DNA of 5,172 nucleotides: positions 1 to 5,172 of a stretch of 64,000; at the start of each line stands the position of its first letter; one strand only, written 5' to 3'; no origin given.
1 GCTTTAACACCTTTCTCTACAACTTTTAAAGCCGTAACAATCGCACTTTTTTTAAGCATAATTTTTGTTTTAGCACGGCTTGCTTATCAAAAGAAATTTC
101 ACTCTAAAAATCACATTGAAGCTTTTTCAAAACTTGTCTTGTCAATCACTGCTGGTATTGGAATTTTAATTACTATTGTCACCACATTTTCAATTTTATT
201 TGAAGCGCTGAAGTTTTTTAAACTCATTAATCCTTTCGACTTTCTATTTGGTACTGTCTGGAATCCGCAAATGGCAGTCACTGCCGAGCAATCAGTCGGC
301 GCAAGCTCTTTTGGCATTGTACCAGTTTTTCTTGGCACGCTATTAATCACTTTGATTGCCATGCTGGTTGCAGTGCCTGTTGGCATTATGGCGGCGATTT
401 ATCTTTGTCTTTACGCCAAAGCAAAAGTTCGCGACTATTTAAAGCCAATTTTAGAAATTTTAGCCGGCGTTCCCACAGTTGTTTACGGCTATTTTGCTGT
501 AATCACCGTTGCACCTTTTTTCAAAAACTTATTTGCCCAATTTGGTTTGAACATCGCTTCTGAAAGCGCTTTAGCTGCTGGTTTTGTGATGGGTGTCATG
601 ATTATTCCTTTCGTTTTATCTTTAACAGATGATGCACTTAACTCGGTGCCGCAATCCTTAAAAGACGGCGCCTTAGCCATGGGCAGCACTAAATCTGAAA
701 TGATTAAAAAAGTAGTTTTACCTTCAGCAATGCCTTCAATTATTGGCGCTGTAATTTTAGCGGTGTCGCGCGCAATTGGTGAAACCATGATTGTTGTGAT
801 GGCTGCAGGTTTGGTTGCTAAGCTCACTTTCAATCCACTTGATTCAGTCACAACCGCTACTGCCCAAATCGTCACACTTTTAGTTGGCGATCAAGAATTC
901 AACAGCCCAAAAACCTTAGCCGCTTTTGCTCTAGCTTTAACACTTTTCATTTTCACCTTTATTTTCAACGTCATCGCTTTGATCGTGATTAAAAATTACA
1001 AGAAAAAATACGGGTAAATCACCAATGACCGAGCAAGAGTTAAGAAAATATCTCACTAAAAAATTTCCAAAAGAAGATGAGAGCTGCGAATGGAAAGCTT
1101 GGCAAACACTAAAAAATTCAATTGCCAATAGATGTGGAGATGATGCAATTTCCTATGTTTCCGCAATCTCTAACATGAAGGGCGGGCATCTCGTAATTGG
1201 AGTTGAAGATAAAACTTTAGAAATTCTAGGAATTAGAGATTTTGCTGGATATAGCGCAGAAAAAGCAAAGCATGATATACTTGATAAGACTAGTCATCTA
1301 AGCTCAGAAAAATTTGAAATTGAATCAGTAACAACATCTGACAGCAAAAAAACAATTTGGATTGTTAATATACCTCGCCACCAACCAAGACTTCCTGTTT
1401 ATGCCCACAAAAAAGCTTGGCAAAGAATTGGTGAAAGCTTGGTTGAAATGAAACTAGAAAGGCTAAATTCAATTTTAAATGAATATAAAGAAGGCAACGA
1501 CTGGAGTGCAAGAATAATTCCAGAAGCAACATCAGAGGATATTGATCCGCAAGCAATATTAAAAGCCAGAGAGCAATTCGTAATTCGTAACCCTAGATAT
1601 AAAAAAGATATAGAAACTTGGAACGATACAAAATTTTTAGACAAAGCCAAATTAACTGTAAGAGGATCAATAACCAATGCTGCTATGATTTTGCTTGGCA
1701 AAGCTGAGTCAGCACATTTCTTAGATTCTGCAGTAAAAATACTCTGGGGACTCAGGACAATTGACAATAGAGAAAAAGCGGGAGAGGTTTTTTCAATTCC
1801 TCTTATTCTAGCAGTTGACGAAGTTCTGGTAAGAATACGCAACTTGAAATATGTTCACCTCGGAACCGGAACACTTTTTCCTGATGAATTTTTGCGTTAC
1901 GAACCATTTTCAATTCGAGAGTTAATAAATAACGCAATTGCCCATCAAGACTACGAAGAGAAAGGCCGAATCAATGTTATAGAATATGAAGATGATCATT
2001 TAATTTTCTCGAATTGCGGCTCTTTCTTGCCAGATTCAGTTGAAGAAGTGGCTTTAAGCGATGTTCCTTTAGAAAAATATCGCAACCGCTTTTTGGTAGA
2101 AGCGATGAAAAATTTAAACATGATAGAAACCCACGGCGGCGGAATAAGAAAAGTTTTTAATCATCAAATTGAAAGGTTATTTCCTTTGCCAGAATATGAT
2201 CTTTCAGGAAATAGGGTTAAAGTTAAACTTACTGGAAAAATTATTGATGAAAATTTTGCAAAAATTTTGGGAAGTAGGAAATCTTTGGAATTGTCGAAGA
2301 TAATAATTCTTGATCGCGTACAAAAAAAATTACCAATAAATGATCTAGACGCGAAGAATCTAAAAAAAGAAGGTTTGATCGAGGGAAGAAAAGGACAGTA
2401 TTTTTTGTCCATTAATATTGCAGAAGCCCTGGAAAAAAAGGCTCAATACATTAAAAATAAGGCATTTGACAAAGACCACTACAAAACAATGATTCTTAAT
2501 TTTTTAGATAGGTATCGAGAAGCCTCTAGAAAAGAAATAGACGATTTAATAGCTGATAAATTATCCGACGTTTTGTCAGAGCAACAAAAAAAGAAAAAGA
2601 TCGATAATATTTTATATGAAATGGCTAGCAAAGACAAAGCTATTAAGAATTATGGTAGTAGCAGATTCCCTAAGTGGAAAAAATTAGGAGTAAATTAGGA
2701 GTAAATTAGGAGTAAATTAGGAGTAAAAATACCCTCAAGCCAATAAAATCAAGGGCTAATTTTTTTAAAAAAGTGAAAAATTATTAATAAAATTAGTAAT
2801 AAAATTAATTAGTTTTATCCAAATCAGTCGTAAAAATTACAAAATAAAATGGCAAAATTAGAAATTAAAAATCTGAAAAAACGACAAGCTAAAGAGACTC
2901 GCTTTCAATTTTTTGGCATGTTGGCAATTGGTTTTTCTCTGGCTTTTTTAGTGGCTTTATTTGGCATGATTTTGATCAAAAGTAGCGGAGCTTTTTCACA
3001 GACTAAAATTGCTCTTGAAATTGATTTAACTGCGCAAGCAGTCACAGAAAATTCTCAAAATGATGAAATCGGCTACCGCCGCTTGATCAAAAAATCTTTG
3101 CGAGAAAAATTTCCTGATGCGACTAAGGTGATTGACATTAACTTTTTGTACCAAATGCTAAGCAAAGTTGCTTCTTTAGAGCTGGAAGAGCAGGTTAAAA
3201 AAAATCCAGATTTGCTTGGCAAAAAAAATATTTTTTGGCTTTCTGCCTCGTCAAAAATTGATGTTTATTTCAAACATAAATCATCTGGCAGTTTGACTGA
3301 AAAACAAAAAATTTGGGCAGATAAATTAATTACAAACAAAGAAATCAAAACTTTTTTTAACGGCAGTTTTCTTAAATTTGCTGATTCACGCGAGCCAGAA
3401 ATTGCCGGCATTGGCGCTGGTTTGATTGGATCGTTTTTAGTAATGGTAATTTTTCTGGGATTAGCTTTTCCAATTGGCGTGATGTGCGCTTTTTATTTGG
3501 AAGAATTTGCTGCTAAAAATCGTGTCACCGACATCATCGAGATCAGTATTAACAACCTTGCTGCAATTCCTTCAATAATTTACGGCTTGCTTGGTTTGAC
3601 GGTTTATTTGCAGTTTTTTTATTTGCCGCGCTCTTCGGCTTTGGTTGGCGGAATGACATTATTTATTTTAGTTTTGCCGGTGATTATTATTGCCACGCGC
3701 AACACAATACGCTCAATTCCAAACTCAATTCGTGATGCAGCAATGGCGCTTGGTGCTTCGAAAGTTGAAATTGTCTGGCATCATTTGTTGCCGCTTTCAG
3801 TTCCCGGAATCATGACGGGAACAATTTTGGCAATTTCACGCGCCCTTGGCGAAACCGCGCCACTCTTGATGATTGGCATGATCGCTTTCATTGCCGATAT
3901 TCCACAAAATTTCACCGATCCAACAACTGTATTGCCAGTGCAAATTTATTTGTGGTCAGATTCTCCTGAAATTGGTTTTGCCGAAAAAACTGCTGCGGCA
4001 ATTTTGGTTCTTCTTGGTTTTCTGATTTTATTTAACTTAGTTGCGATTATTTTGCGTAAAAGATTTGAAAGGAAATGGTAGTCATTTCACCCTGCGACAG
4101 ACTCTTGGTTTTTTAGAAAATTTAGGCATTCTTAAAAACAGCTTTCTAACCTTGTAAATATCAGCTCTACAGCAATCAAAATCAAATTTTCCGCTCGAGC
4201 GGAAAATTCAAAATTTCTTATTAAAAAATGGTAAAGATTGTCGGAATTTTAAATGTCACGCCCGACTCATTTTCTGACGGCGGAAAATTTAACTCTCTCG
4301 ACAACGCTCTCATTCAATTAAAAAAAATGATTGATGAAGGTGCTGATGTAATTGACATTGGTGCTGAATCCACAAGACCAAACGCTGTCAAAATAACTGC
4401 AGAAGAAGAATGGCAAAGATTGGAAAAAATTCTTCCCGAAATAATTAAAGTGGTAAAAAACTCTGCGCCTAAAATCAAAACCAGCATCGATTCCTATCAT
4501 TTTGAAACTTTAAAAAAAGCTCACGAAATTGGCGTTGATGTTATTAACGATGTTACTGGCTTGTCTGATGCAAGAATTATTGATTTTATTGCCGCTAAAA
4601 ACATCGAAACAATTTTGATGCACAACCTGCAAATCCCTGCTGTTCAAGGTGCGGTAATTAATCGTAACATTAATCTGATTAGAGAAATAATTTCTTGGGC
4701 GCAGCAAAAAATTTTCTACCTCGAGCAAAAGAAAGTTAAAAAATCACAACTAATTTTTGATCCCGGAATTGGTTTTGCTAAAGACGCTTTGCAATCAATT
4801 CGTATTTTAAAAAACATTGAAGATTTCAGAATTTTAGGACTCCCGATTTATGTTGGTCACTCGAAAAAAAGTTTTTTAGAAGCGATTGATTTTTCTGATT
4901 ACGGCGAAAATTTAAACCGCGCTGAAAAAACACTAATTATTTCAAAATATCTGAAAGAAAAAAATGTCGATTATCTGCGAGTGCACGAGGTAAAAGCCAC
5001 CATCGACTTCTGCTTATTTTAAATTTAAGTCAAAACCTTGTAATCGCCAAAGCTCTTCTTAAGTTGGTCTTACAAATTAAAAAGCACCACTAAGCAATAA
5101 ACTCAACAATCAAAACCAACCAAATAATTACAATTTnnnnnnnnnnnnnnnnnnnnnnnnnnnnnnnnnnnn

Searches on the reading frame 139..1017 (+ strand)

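Call 15: search_protein_families(library=pfam, proteins=[window:139-1017:+])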
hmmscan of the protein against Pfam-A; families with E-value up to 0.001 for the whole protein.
window:139-1017:+ (292 aa): 1 family
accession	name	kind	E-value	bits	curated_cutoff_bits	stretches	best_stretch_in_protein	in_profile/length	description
PF00528.27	BPD_transp_1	-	1e-19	71.4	26.4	1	78-285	1-180/184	Binding-protein-dependent transport system inner membrane component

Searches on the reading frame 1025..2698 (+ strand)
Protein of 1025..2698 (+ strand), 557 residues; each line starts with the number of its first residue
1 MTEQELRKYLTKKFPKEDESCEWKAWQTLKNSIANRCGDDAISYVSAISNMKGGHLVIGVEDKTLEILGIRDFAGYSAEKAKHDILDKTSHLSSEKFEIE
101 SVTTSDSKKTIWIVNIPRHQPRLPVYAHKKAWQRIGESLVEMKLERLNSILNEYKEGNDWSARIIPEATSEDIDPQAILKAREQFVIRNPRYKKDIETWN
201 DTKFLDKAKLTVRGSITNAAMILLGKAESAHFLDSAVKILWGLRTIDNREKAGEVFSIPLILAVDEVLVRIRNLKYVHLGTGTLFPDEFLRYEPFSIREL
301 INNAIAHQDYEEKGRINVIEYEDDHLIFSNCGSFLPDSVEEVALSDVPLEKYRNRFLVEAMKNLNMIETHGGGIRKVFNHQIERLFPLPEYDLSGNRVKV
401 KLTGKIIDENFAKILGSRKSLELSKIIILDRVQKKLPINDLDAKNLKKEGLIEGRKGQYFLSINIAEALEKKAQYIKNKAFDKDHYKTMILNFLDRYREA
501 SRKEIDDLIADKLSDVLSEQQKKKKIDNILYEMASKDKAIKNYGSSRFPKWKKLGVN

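Call 15: search_protein_families(library=pfam, proteins=[window:1025-2698:+])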
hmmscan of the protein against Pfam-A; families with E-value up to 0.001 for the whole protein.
window:1025-2698:+ (557 aa): 2 families
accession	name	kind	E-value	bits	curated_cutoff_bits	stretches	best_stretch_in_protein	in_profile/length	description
PF04326.19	SLFN_AlbA_2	-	4.4e-12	47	25.3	1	17-142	1-117/118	Schlafen, AlbA_2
PF13749.12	HATPase_c_4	-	2.2e-10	40.9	26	1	319-402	6-89/89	Putative ATP-dependent DNA helicase recG C-terminal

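Call 28: find_encoding_contigs(protein=window:1025-2695:+, flank=10000, max_places=3)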
Protein window:1025-2695:+ (557 aa): 12 contigs read that carry it; 3 places shown.
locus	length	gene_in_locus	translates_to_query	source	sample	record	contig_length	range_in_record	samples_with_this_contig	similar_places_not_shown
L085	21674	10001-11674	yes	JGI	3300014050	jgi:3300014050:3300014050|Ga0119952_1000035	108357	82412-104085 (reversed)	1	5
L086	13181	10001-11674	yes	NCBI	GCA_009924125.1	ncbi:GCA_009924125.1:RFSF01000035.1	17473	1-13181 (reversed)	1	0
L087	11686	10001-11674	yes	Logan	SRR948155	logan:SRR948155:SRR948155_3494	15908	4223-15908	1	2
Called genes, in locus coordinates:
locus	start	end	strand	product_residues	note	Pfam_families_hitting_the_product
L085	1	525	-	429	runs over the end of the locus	PF02646:RmuC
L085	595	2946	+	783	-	PF02190:LON_substr_bdg, PF00004:AAA, PF07728:AAA_5, PF13401:AAA_22 (faint), PF22667:Lon_lid, PF05362:Lon_C, PF13541:ChlI (weak)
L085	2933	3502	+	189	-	PF06414:Zeta_toxin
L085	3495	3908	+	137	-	-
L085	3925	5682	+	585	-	PF14849:YidC_periplas, PF02096:60KD_IMP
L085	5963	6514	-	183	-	PF00255:GSHPx, PF00578:AhpC-TSA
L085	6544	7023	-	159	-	PF00578:AhpC-TSA, PF08534:Redoxin, PF00085:Thioredoxin (weak), PF00255:GSHPx (weak), PF13098:Thioredoxin_2 (weak), PF13905:Thioredoxin_8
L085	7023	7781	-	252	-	PF20260:PUA_4, PF04452:Methyltrans_RNA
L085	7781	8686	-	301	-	PF00892:EamA, PF03151:TPT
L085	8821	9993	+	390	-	PF00528:BPD_transp_1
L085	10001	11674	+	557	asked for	PF04326:SLFN_AlbA_2, PF13749:HATPase_c_4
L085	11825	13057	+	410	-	PF11812:DUF3333, PF00528:BPD_transp_1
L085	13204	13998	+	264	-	PF00809:Pterin_bind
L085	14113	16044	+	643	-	PF00012:HSP70, PF06723:MreB_Mbl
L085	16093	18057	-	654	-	PF00072:Response_reg, PF23198:PDE8A_N (faint), PF00512:HisKA (faint), PF02518:HATPase_c, PF00072:Response_reg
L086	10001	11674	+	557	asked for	PF04326:SLFN_AlbA_2, PF13749:HATPase_c_4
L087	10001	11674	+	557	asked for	PF04326:SLFN_AlbA_2, PF13749:HATPase_c_4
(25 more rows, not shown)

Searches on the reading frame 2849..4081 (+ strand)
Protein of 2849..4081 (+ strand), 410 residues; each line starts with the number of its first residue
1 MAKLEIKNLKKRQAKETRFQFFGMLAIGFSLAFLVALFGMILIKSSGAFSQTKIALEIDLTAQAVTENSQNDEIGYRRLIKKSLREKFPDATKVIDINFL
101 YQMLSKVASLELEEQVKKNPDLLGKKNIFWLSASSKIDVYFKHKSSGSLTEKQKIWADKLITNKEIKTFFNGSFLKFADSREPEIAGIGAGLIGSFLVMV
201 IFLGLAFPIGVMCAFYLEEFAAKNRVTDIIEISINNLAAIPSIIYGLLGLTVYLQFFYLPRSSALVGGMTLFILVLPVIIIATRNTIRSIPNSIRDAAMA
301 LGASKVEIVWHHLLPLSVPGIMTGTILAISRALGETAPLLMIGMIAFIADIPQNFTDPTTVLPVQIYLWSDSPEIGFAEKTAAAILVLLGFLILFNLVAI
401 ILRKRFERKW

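Call 15: search_protein_families(library=pfam, proteins=[window:2849-4081:+])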
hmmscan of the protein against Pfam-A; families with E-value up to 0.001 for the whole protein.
window:2849-4081:+ (410 aa): 2 families
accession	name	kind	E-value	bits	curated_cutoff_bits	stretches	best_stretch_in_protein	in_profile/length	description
PF11812.13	DUF3333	-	2.7e-37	128.7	26.5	1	7-149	2-149/151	Domain of unknown function (DUF3333)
PF00528.27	BPD_transp_1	-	2.6e-19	70.1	26.4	1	207-409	2-181/184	Binding-protein-dependent transport system inner membrane component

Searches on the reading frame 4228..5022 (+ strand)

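Call 15: search_protein_families(library=pfam, proteins=[window:4228-5022:+])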
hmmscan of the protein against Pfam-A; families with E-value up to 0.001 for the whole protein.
window:4228-5022:+ (264 aa): 1 family
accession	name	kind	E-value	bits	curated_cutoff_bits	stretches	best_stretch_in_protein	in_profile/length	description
PF00809.28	Pterin_bind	-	3.6e-60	204.1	25.5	1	6-253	2-244/244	Pterin binding enzyme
